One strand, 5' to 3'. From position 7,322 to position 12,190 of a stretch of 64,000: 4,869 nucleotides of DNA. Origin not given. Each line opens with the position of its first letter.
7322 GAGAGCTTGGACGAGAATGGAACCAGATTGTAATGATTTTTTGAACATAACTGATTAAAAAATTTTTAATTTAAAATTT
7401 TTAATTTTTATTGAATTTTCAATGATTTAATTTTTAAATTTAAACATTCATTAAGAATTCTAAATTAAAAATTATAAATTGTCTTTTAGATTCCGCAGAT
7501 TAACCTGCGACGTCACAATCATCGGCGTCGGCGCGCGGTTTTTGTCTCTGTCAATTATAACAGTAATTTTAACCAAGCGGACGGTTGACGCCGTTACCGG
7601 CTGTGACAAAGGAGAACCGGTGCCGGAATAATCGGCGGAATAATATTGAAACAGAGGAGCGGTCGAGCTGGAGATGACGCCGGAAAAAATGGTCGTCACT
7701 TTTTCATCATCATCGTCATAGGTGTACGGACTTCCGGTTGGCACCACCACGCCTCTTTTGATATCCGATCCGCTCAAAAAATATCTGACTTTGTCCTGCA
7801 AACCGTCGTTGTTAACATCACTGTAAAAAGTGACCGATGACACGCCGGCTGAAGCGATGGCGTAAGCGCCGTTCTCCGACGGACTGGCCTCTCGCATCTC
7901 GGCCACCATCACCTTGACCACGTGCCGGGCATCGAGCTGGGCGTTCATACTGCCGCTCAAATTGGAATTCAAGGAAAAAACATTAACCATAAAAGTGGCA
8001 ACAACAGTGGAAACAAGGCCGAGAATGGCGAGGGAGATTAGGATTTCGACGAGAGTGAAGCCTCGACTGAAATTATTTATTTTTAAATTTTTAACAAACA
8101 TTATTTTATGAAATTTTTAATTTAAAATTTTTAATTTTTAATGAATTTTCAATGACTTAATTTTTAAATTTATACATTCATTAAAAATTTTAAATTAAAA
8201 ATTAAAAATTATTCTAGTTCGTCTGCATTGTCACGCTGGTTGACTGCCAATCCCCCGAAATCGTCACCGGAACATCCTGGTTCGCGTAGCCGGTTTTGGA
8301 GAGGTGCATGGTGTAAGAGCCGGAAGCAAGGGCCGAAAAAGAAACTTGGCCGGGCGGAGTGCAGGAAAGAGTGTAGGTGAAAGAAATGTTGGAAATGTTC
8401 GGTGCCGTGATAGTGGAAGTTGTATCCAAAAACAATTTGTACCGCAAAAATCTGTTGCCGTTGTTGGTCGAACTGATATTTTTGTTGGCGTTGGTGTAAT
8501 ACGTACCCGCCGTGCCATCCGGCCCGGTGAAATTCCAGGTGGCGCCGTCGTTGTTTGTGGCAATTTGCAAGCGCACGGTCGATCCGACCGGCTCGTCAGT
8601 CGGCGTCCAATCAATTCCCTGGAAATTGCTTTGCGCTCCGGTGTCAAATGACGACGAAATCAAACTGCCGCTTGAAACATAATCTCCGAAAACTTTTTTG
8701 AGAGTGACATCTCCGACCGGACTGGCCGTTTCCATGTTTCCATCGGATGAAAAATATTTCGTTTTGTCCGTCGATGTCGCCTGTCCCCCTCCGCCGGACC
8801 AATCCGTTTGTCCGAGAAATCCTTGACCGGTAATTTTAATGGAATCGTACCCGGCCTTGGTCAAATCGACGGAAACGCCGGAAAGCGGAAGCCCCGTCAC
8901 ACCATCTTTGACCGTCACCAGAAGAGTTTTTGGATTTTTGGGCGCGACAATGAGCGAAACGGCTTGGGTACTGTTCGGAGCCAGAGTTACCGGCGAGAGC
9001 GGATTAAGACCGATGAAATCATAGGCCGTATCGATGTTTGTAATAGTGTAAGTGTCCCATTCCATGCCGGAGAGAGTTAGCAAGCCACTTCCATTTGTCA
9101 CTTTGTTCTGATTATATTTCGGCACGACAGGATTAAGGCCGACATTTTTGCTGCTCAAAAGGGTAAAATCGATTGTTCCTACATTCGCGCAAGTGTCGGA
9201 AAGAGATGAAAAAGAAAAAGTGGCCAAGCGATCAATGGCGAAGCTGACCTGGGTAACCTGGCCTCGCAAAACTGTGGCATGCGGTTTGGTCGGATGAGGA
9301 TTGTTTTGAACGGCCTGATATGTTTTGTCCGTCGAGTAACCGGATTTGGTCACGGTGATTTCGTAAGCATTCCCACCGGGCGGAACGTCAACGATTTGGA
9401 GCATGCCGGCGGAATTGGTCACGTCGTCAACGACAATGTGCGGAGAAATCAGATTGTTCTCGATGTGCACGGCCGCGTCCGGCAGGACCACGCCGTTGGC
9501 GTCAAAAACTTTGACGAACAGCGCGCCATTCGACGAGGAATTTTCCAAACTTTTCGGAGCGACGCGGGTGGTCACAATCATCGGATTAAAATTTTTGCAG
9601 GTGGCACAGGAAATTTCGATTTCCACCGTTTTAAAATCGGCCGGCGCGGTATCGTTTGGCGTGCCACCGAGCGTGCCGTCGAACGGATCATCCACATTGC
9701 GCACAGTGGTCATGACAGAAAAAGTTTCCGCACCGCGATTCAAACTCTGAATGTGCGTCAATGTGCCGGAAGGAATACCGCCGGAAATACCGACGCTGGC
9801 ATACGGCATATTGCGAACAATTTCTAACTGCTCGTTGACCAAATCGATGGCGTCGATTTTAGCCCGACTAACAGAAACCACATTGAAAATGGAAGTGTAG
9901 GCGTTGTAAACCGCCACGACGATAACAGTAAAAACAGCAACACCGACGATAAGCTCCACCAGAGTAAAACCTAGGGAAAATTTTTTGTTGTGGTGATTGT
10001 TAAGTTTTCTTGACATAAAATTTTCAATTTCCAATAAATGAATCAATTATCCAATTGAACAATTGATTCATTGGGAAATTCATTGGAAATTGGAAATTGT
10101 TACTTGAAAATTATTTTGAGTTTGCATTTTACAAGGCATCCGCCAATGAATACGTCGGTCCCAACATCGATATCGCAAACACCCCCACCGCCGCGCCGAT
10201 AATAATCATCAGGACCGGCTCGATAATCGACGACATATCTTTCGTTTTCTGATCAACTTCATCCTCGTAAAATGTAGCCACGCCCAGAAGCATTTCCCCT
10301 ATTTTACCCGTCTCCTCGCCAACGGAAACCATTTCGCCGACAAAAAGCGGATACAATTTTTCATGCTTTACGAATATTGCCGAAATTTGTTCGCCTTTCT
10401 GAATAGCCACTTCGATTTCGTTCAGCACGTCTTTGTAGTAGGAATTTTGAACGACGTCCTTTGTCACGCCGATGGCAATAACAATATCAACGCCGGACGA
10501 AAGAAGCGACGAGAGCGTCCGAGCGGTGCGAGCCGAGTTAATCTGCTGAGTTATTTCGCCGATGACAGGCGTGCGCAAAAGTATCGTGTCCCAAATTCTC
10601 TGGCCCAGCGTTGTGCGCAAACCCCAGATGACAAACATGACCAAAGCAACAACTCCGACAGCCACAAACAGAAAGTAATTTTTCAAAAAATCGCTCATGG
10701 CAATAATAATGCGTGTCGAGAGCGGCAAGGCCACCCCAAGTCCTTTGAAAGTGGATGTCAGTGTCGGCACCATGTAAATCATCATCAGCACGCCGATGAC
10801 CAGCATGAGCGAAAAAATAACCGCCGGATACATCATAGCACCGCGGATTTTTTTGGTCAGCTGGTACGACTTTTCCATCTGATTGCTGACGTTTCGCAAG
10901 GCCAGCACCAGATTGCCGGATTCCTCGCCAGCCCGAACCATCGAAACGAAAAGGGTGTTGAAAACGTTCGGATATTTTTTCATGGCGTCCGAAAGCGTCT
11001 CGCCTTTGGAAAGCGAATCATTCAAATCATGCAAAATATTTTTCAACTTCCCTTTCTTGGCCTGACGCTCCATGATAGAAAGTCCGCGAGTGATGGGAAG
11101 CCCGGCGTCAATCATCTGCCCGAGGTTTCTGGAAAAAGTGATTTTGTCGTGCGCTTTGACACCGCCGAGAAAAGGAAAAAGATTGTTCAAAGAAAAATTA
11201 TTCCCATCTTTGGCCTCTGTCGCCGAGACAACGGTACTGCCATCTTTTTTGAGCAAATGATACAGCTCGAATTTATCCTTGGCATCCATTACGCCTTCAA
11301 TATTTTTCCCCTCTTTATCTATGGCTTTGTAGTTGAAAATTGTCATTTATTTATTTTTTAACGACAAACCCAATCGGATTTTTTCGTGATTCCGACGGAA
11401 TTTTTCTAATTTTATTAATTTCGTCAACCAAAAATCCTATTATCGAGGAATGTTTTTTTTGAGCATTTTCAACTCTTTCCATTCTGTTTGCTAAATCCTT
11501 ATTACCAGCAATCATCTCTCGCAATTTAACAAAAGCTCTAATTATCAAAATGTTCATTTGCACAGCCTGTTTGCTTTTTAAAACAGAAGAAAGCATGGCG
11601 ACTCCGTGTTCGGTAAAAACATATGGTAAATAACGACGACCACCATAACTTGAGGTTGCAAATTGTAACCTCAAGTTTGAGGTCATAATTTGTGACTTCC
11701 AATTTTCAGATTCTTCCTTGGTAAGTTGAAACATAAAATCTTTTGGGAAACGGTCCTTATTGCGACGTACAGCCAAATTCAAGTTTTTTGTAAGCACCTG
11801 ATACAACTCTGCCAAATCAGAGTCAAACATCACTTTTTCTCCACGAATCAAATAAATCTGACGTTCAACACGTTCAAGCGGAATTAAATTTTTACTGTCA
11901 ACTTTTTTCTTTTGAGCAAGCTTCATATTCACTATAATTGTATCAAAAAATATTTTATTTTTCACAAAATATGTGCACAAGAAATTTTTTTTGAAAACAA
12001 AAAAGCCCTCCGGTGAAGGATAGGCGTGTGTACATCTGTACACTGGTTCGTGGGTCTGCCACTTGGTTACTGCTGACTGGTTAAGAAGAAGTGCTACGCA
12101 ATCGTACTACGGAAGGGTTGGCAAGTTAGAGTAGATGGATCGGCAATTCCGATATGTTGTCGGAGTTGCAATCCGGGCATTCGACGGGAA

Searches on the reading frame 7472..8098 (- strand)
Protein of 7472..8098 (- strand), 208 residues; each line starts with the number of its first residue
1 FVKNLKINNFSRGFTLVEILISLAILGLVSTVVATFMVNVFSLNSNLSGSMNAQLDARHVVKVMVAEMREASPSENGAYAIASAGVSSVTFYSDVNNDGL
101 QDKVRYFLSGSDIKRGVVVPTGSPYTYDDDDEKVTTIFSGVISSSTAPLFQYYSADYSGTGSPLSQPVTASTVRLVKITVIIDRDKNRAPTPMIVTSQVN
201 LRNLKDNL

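Call 68: search_protein_families(library=pfam, proteins=[window:7472-8098:-], max_evalue=0.001)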
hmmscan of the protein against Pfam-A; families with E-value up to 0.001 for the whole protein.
window:7472-8098:- (208 aa): 1 family
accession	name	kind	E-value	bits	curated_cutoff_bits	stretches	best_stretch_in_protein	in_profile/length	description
PF07963.17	N_methyl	-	6e-08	32.4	21.2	1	11-33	4-26/27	Prokaryotic N-terminal methylation motif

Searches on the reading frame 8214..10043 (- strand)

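Call 68: search_protein_families(library=pfam, proteins=[window:8214-10043:-], max_evalue=0.001)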
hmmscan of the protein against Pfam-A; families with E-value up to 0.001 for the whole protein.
window:8214-10043:- (609 aa): 4 families
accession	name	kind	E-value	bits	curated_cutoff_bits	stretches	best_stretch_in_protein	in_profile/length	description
PF13620.12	CarboxypepD_reg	-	1.4e-10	41.8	32.3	1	177-268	4-79/82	Carboxypeptidase regulatory-like domain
PF13715.12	CarbopepD_reg_2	-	1.3e-06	28.8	32.2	0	565-605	34-73/88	CarboxypepD_reg-like domain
PF17802.7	SpaA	-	6.1e-06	26.7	23.1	0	557-607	34-88/91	Prealbumin-like fold domain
PF07963.17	N_methyl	-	5.6e-05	23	21.2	1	24-46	5-27/27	Prokaryotic N-terminal methylation motif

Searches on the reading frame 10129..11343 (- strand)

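Call 68: search_protein_families(library=pfam, proteins=[window:10129-11343:-], max_evalue=0.001)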
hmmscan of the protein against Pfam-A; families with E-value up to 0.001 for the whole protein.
window:10129-11343:- (404 aa): 1 family
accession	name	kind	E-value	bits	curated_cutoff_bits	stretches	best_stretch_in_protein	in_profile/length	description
PF00482.28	T2SSF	-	2.4e-54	183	25.2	2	70-193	1-125/125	Type II secretion system (T2SS), protein F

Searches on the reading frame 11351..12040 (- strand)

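Call 68: search_protein_families(library=pfam, proteins=[window:11351-12040:-], max_evalue=0.001)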
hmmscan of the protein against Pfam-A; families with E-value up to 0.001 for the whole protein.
window:11351-12040:- (229 aa): 1 family
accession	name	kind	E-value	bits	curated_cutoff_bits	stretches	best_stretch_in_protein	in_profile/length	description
PF10543.14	ORF6N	-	2.6e-34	117.8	27.8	1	61-153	2-86/86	ORF6N domain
